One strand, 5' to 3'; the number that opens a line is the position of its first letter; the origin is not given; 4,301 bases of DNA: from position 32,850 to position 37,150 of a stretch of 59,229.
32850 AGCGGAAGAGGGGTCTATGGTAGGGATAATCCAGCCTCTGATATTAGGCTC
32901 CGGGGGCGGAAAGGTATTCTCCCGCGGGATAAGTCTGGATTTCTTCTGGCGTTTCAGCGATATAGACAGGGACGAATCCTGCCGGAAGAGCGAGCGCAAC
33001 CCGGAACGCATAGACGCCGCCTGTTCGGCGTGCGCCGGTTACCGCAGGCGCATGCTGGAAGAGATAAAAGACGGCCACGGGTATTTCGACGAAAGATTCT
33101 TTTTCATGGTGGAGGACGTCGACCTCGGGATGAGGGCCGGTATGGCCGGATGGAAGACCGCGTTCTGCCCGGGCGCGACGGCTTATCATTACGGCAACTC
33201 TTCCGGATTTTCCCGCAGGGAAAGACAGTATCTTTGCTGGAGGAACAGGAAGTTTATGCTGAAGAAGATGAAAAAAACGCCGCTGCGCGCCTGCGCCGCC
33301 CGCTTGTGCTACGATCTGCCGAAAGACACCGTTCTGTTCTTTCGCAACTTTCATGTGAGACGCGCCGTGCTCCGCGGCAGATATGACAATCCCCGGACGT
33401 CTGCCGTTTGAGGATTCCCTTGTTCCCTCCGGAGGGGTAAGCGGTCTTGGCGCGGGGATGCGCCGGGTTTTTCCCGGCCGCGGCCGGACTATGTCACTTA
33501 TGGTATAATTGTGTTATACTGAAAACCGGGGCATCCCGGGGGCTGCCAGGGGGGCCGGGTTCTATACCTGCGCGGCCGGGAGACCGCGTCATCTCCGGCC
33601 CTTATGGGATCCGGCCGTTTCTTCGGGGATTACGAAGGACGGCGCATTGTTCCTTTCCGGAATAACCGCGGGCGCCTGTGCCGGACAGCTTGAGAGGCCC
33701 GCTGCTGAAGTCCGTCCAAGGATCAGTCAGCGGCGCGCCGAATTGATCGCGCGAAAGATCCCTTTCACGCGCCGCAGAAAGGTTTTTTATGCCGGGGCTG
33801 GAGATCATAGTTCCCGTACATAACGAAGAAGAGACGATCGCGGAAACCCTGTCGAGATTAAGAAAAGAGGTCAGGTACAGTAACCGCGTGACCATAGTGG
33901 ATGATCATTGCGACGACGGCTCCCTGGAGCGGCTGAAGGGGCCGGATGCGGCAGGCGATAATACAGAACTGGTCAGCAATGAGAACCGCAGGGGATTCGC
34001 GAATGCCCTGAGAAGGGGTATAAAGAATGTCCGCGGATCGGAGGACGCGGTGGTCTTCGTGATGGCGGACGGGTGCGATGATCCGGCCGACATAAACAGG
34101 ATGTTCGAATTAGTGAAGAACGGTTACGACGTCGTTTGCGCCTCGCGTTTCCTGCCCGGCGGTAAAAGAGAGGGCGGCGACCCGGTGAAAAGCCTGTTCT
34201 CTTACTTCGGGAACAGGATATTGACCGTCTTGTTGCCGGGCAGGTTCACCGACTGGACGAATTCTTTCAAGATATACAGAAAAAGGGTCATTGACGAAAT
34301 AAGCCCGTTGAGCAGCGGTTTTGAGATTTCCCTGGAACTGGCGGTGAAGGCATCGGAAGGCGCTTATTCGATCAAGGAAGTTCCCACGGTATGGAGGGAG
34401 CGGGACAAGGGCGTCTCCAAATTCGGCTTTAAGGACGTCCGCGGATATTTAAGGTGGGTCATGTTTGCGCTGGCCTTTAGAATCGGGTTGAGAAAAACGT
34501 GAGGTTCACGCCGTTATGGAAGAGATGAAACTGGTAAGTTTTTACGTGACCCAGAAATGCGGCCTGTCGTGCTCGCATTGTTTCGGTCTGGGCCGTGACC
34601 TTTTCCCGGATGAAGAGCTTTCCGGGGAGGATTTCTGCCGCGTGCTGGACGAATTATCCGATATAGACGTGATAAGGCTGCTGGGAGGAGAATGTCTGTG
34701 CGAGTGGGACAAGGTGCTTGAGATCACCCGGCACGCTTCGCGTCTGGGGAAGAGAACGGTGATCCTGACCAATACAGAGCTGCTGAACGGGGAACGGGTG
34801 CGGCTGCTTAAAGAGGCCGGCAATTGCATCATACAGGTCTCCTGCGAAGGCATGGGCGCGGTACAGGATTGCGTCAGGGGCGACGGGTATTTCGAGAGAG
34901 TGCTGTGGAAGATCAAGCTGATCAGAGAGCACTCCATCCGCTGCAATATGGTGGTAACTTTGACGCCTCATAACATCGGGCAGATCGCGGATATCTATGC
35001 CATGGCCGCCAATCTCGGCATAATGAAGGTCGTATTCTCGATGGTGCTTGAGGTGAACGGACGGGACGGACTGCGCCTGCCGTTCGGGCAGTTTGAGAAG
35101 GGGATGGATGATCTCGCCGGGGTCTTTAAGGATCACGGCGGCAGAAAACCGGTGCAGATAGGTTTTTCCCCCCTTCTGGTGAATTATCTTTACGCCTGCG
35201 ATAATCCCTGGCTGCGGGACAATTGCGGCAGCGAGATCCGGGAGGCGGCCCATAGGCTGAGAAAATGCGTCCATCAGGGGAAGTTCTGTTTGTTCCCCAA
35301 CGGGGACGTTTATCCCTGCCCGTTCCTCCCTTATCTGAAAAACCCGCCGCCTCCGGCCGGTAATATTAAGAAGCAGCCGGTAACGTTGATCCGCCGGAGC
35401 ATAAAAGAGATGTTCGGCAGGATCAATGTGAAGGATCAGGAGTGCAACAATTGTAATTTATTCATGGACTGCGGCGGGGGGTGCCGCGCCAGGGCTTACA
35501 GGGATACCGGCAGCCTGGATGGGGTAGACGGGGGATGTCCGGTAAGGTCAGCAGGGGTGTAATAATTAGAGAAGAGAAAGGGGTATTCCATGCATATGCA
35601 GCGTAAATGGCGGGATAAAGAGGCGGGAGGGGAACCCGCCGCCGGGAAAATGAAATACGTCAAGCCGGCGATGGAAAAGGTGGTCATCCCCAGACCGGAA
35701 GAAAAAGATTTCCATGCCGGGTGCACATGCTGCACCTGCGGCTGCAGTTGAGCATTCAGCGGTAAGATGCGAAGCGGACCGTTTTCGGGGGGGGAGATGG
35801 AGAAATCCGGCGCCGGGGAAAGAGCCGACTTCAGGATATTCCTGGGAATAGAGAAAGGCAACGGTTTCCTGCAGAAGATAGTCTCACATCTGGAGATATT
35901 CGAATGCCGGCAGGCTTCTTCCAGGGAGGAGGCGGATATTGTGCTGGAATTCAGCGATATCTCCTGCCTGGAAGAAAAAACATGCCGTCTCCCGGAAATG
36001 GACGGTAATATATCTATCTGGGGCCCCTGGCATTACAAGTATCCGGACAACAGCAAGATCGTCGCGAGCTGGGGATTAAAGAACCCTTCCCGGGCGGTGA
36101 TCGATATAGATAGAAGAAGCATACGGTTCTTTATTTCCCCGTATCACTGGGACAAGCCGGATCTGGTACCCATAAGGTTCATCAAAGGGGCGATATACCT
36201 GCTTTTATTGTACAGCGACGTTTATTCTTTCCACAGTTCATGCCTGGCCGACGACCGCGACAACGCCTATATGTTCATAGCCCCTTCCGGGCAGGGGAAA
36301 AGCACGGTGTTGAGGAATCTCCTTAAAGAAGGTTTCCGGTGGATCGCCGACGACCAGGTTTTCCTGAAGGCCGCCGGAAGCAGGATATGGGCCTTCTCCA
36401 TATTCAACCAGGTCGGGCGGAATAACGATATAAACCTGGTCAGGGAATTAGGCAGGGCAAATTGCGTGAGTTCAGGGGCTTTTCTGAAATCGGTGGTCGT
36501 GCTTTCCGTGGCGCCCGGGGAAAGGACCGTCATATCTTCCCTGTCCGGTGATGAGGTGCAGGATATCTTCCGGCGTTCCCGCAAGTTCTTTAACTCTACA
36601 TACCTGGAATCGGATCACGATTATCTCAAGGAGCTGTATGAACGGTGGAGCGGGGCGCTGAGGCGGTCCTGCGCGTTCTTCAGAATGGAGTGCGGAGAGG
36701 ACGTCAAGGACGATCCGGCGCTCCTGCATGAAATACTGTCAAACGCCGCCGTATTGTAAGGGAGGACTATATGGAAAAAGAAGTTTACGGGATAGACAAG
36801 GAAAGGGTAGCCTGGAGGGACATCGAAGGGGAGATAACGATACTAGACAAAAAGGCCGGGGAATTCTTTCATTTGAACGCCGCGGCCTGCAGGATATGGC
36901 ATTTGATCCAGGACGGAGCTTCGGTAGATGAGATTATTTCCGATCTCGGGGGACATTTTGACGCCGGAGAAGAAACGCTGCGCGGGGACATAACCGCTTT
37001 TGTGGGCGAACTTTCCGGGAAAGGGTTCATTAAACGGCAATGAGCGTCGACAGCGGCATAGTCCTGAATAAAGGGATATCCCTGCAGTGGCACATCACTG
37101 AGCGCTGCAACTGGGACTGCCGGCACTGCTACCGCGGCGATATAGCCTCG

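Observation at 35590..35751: Unannotated small ORF encoding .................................-type peptide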

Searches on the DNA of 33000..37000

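Call 39: search_rna_families(source=window, start=33000, end=37000, threshold=evalue, max_evalue=1)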
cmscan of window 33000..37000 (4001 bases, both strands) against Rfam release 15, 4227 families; matches with E-value up to 1: 0.
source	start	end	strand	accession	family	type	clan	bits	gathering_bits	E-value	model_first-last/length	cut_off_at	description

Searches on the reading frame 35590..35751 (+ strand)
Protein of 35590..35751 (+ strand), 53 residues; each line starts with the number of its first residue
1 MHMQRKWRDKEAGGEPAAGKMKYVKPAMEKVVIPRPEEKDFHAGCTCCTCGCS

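Call 3: search_protein_families(library=pfam, proteins=[window:35590-35751:+], max_evalue=0.01)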
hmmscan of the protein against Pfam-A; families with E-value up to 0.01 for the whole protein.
window:35590-35751:+ (53 aa): 0 families

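Call 4: search_protein_families(library=ncbifam, proteins=[window:35590-35751:+], max_evalue=0.01)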
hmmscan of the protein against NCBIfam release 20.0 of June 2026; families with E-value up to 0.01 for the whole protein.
window:35590-35751:+ (53 aa): 0 families

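Call 8: find_homologous_proteins(query=window:35590-35748:+, max_evalue=10)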
Query seq(53 aa) (53 aa): 2 proteins with E <= 10 among 2 candidates.
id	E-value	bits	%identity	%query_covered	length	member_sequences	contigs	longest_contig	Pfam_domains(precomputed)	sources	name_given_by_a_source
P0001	7.1e-31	122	100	100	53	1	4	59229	-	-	-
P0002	4.1e-23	98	83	96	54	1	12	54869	-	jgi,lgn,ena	-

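Call 11: find_encoding_contigs(protein=P0002, flank=10000, max_places=10)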
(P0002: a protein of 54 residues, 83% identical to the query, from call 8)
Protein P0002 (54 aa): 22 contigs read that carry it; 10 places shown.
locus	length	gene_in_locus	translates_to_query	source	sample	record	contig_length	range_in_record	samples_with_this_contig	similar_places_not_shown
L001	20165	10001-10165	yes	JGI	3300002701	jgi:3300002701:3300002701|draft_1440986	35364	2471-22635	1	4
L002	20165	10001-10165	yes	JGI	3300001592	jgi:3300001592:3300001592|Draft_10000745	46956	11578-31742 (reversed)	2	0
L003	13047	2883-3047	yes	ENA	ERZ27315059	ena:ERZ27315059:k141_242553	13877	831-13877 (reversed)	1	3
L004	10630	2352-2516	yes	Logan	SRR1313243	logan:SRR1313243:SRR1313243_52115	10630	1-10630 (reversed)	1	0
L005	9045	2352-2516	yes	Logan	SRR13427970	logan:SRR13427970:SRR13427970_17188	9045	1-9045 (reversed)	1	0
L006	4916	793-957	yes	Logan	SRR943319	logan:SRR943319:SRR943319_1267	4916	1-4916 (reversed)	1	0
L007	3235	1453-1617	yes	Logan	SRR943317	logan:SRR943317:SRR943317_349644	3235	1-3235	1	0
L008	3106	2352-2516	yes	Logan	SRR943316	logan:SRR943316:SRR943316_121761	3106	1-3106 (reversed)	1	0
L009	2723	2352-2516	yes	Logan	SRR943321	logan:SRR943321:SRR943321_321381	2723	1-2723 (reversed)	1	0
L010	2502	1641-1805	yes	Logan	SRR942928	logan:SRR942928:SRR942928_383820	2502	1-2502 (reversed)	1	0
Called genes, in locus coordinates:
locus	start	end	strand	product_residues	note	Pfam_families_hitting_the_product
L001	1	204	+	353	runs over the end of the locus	PF04055:Radical_SAM, PF13353:Fer4_12 (faint)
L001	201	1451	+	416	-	PF04055:Radical_SAM, PF13186:SPASM (weak)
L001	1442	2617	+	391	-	PF04055:Radical_SAM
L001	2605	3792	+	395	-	PF04055:Radical_SAM, PF13186:SPASM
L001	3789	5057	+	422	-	PF00535:Glycos_transf_2, PF10111:Glyco_tranf_2_2 (weak), PF13641:Glyco_tranf_2_3, PF13632:Glyco_trans_2_3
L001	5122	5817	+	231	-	-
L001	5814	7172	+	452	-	PF02310:B12-binding (weak), PF04055:Radical_SAM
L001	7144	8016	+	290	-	PF00535:Glycos_transf_2, PF10111:Glyco_tranf_2_2 (faint), PF13641:Glyco_tranf_2_3, PF13632:Glyco_trans_2_3 (weak)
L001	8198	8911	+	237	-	PF00535:Glycos_transf_2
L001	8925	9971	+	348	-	PF04055:Radical_SAM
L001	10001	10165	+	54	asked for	-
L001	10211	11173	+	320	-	-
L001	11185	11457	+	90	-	PF05402:PqqD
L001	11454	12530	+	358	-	PF04055:Radical_SAM, PF13186:SPASM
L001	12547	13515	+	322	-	-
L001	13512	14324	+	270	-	-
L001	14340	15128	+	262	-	-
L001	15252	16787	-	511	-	PF01943:Polysacc_synt (weak)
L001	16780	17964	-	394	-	PF14907:NTP_transf_5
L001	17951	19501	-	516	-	PF13231:PMT_2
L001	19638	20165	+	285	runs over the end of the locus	-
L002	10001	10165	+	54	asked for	-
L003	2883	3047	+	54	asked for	-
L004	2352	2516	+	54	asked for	-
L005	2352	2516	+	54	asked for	-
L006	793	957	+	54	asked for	-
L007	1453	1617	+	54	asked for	-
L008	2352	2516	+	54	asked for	-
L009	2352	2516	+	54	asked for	-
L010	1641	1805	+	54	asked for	-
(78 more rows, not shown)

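Call 28: find_homologous_proteins(query=A2, max_evalue=10)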
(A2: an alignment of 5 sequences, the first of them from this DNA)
Query A2 (5 sequences) (53 aa, profile of the alignment): 4 proteins with E <= 10 among 190 candidates.
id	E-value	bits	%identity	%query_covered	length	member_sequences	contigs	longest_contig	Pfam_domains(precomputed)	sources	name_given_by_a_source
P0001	1.4e-28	117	100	100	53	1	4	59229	-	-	-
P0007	1.7e-28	116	47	91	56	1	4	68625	-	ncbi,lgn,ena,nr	ncbi:MAG: hypothetical protein KAS99_01240 [Candidatus Omnitrophica bacterium]|nr:hypothetical prote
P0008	8.9e-28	114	72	60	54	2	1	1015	-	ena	-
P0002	9.3e-28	114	83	96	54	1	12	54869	-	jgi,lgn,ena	-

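Call 41: search_protein_families(library=ncbifam, alignment_id=A2, max_evalue=10)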
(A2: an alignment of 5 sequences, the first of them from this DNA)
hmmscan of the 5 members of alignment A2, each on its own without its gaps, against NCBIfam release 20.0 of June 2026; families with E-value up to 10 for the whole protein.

A. member 1, seq(53 aa): 0 families

B. families by the number of members that match (of 5 scanned): 0 families

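Call 73: list_cluster_members(proteins=[window:35590-35751:+, window:36771-37043:+, window:37040-38116:+, window:34516-35562:+, window:42371-43552:-, window:16206-18935:+, window:3903-6266:+, P0007])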
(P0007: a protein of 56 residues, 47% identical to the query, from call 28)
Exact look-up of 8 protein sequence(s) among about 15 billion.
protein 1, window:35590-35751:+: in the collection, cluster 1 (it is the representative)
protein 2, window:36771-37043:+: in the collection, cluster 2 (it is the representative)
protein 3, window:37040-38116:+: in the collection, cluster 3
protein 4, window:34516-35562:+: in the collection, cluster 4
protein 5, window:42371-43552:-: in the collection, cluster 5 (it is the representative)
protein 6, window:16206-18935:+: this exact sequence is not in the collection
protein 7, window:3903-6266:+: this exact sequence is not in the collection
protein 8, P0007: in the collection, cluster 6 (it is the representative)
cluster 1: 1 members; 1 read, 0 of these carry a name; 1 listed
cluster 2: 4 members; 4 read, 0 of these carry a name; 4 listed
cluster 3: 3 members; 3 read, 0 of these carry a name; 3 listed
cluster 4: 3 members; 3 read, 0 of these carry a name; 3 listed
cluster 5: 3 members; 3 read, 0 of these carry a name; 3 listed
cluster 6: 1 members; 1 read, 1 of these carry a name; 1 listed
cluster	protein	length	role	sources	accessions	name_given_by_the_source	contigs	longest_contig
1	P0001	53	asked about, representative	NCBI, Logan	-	-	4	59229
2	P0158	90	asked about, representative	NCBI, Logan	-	-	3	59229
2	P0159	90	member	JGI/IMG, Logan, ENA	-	-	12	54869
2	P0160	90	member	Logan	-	-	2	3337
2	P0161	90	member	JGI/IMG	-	-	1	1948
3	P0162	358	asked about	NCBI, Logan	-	-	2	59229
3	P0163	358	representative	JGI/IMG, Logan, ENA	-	-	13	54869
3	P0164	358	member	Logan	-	-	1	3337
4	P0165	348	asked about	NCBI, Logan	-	-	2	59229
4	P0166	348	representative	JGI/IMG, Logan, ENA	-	-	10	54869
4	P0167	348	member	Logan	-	-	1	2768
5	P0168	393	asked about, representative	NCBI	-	-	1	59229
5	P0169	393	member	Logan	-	-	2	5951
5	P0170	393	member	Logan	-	-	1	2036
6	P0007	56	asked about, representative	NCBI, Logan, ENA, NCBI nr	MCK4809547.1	MAG: hypothetical protein KAS99_01240 [Candidatus Omnitrophica bacterium] | hypothetical protein [Candidatus Omnitrophota bacterium]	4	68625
